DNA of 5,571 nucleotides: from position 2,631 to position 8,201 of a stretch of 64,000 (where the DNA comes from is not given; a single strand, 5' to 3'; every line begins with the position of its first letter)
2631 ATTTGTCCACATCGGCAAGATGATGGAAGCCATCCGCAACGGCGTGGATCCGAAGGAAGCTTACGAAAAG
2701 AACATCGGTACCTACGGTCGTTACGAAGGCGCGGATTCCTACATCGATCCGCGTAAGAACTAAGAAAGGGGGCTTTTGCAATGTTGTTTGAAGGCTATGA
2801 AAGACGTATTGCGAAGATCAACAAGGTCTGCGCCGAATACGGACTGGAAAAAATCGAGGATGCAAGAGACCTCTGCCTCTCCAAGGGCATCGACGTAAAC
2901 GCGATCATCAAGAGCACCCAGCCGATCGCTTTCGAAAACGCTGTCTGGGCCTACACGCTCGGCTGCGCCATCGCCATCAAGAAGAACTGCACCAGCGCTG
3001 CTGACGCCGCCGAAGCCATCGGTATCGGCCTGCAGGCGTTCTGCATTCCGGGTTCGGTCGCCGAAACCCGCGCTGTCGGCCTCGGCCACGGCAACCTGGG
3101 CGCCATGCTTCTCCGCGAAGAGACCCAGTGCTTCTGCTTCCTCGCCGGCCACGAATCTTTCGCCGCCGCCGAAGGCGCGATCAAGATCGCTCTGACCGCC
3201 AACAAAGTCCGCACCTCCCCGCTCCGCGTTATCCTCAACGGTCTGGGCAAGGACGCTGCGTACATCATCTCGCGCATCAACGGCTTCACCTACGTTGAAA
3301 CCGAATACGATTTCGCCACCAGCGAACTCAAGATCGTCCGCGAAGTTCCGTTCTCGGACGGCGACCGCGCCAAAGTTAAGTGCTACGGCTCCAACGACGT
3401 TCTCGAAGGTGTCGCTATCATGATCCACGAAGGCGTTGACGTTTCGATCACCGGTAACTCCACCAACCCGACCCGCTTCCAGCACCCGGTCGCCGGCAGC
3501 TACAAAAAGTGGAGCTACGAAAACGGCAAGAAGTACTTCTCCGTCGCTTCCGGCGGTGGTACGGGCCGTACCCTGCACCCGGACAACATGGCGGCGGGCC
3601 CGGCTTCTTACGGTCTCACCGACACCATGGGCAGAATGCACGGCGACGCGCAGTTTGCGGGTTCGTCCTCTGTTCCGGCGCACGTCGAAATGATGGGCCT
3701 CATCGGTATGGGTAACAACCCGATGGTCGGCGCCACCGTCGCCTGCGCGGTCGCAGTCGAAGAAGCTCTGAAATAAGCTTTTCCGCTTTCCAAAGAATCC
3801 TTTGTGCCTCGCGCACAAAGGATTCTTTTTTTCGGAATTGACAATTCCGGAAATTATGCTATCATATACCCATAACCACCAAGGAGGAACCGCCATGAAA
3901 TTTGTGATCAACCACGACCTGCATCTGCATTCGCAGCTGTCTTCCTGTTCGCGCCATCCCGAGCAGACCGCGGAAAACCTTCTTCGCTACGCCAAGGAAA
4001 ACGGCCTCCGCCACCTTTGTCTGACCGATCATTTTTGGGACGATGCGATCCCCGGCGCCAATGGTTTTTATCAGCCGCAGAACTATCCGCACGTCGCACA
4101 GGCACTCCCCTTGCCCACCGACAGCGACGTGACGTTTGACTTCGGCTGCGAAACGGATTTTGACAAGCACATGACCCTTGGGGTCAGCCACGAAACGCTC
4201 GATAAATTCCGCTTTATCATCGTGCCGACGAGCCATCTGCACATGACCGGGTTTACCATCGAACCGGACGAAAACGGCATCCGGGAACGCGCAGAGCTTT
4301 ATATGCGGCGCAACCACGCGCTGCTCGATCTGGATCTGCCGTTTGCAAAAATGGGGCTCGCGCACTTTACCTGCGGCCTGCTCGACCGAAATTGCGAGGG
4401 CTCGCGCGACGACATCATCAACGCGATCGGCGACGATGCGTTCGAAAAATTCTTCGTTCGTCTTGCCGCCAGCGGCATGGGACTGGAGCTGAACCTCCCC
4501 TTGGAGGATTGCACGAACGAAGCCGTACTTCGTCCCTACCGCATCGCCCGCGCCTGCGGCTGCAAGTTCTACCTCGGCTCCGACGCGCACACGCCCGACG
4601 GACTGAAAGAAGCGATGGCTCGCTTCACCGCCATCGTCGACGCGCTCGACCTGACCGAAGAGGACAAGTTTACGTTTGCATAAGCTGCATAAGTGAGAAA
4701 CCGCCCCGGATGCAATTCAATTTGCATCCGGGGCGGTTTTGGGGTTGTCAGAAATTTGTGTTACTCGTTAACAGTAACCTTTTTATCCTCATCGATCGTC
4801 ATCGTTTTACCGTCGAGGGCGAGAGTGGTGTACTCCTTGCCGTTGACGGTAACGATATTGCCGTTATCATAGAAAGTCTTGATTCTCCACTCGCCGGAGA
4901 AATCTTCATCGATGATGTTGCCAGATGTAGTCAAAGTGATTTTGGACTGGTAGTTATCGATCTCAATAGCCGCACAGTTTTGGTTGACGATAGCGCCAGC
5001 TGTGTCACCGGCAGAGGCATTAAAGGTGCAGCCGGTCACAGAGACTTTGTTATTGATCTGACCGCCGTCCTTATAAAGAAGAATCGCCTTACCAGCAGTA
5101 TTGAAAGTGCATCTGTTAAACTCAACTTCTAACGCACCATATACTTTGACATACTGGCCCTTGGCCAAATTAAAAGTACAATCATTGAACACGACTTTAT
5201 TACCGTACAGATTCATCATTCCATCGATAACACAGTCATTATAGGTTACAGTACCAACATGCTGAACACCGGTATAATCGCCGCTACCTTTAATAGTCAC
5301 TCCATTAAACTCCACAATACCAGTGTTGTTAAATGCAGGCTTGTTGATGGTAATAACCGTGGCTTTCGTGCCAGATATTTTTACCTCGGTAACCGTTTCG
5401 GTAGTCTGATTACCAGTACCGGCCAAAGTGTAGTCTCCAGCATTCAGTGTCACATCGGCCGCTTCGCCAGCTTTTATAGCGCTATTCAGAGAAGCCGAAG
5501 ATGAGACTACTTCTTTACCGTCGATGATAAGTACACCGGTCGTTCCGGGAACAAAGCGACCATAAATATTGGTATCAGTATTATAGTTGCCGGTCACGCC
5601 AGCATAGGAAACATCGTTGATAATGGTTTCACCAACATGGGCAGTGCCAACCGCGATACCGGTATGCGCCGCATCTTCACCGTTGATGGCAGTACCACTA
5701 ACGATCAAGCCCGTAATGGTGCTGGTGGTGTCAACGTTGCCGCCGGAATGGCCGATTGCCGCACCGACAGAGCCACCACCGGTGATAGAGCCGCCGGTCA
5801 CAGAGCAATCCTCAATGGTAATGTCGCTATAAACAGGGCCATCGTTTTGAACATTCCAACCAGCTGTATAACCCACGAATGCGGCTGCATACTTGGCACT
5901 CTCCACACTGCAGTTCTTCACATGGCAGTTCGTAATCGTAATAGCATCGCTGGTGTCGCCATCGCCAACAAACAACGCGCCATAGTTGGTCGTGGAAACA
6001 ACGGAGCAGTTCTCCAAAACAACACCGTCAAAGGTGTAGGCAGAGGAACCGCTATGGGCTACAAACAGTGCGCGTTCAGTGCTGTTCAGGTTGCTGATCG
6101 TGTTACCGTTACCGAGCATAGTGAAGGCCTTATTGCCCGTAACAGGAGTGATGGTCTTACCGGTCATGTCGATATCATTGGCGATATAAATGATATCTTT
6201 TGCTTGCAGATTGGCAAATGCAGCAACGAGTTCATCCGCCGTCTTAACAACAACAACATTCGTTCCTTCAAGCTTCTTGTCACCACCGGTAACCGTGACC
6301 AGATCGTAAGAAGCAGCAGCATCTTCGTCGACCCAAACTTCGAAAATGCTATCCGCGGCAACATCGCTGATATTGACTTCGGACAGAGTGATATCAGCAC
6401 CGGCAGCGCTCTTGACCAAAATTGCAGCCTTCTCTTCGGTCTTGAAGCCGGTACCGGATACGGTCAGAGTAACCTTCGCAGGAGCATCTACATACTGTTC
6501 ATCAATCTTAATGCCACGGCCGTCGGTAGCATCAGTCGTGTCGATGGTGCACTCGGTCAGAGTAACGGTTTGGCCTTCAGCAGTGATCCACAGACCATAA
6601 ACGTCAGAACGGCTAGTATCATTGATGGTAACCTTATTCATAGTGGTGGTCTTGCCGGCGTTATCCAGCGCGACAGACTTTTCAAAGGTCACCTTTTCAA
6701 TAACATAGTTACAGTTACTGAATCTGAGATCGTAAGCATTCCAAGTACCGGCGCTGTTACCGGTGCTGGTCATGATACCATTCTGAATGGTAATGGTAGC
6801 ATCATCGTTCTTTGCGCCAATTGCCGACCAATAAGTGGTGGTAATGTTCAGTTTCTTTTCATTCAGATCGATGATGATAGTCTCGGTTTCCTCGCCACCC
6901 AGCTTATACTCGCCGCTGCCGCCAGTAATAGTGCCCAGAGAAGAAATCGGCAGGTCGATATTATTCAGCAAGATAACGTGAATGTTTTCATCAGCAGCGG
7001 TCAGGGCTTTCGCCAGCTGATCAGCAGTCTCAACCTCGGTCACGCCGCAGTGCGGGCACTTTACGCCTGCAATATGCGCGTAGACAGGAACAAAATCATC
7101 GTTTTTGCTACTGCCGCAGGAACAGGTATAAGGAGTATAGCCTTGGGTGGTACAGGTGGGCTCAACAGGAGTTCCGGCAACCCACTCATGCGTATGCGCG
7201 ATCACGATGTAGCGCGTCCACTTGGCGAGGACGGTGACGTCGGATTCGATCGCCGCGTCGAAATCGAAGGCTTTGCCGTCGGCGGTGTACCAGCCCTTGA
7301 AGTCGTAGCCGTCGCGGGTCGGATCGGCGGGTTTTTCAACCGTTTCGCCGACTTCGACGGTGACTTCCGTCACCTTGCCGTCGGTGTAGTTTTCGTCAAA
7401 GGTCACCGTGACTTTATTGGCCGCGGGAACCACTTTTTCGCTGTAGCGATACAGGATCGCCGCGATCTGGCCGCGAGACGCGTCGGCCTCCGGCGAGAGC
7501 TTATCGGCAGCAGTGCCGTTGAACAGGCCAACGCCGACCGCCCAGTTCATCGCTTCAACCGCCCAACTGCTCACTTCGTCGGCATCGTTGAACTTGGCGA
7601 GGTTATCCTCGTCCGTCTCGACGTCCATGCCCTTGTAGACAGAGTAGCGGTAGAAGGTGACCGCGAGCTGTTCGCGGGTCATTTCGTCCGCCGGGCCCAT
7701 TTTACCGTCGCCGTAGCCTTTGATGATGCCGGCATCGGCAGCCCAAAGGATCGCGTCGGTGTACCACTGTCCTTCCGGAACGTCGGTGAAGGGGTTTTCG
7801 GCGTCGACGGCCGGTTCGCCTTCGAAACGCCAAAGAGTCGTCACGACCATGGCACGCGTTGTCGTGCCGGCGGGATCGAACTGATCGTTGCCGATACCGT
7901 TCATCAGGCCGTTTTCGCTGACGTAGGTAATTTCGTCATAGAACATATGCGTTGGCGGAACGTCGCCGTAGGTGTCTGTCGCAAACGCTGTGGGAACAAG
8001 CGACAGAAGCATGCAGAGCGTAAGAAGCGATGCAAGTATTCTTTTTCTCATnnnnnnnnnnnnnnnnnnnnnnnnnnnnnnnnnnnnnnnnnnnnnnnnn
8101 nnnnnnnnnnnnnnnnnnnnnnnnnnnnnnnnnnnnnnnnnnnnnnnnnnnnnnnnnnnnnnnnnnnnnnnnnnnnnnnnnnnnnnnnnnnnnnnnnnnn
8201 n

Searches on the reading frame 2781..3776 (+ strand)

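Call 7: search_protein_families(library=pfam, proteins=[window:2781-3776:+])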
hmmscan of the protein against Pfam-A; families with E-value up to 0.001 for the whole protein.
window:2781-3776:+ (331 aa): 1 family
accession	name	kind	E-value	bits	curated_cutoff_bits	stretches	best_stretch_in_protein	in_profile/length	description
PF14057.11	GGGtGRT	-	4.5e-195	647.5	27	1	3-329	1-327/327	GGGtGRT protein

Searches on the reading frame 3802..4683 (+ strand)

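Call 7: search_protein_families(library=pfam, proteins=[window:3802-4683:+])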
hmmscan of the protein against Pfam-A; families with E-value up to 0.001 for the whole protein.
window:3802-4683:+ (293 aa): 1 family
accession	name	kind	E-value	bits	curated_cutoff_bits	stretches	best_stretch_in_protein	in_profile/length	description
PF02811.25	PHP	-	1.8e-08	35.3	26.4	1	39-231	1-162/164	PHP domain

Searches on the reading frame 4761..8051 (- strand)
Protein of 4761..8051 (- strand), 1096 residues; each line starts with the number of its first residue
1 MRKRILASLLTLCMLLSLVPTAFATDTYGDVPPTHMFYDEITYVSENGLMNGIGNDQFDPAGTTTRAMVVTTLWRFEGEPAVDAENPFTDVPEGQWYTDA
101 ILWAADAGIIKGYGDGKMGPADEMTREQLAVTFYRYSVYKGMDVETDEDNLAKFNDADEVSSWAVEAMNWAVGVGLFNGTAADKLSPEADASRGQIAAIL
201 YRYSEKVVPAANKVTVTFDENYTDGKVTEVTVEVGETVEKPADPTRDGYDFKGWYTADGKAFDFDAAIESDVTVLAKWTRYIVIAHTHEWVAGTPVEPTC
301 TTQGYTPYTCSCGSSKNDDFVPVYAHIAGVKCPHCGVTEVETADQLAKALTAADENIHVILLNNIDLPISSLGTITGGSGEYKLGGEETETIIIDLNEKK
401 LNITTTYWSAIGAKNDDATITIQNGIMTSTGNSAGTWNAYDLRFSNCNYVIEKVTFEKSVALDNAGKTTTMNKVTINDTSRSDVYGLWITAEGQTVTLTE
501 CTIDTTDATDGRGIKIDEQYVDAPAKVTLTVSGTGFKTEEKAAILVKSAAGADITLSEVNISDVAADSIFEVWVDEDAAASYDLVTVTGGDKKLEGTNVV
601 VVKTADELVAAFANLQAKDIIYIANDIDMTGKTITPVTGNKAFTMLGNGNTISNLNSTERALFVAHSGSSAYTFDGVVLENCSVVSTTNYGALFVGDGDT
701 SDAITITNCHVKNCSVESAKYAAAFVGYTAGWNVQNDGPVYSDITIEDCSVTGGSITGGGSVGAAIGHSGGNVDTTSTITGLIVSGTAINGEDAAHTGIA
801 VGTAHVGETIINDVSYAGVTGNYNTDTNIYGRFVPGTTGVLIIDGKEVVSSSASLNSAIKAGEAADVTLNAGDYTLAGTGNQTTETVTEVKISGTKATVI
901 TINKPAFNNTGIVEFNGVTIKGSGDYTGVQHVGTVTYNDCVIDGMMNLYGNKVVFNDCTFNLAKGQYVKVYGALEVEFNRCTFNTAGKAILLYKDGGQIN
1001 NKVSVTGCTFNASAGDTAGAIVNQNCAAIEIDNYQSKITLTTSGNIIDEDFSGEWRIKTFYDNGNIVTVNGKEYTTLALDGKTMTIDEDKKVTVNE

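Call 7: search_protein_families(library=pfam, proteins=[window:4761-8051:-])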
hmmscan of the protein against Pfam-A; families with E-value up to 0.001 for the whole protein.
window:4761-8051:- (1096 aa): 2 families
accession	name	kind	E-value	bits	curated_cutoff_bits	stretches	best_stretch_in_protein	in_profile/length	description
PF00395.25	SLH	-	1.2e-29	102.4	20.8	3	87-130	1-44/44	S-layer homology domain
PF09479.16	Flg_new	-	6.7e-16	58.6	27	1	215-277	2-65/65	Listeria-Bacteroides repeat domain (List_Bact_rpt)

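Call 24: search_protein_families(library=ncbifam, proteins=[window:4761-8051:-], max_evalue=0.01)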
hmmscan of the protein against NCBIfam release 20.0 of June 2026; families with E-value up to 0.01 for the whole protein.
window:4761-8051:- (1096 aa): 2 families
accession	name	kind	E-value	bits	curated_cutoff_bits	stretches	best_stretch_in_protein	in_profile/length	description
NF033190.2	inl_like_NEAT_1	exception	2.1e-20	72.6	1275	2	34-134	648-749/754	NEAT domain-containing leucine-rich repeat protein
TIGR02543.1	List_Bact_rpt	repeat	3.2e-06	27.4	20.95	1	244-280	1-42/44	TIGR02543 family repeat protein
